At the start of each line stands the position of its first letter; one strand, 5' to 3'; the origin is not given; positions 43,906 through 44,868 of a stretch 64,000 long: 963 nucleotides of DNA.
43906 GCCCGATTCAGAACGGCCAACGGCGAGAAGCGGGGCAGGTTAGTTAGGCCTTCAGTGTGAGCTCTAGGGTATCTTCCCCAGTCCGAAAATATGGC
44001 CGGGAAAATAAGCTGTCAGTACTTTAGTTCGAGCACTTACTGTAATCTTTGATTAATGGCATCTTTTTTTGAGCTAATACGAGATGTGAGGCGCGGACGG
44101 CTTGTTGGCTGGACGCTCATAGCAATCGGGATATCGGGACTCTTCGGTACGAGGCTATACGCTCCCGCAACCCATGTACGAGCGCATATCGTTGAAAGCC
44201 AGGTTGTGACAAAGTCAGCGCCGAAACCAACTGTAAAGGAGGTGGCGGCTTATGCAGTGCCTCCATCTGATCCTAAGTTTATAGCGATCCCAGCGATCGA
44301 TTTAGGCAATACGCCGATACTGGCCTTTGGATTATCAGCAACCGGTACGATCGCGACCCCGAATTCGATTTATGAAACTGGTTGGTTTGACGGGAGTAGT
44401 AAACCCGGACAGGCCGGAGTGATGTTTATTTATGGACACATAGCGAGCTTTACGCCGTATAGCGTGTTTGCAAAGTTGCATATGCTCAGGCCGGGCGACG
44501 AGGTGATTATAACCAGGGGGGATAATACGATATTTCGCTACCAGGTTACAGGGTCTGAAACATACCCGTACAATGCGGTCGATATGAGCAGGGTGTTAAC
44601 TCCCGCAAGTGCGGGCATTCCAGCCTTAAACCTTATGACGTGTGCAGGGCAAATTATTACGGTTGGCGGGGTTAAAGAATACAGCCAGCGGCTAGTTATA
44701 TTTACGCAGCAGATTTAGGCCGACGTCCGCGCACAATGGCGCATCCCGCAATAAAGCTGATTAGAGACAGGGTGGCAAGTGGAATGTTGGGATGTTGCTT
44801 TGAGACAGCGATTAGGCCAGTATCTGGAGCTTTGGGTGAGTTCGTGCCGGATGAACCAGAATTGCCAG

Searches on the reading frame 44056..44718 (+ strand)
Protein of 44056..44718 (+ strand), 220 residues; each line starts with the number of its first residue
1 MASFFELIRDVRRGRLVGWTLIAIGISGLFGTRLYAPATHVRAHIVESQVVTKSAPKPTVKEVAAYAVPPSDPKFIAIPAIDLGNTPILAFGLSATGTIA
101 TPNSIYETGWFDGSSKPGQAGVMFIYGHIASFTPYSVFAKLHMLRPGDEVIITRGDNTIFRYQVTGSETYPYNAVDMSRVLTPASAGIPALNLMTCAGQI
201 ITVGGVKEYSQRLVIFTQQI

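Call 86: search_protein_families(library=pfam, proteins=[window:44056-44718:+], max_evalue=0.001)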
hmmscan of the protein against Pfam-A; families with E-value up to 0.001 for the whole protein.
window:44056-44718:+ (220 aa): 1 family
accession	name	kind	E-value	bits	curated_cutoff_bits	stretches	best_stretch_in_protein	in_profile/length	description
PF04203.18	Sortase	-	9.3e-19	67.8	26.6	1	76-218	1-123/125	Sortase domain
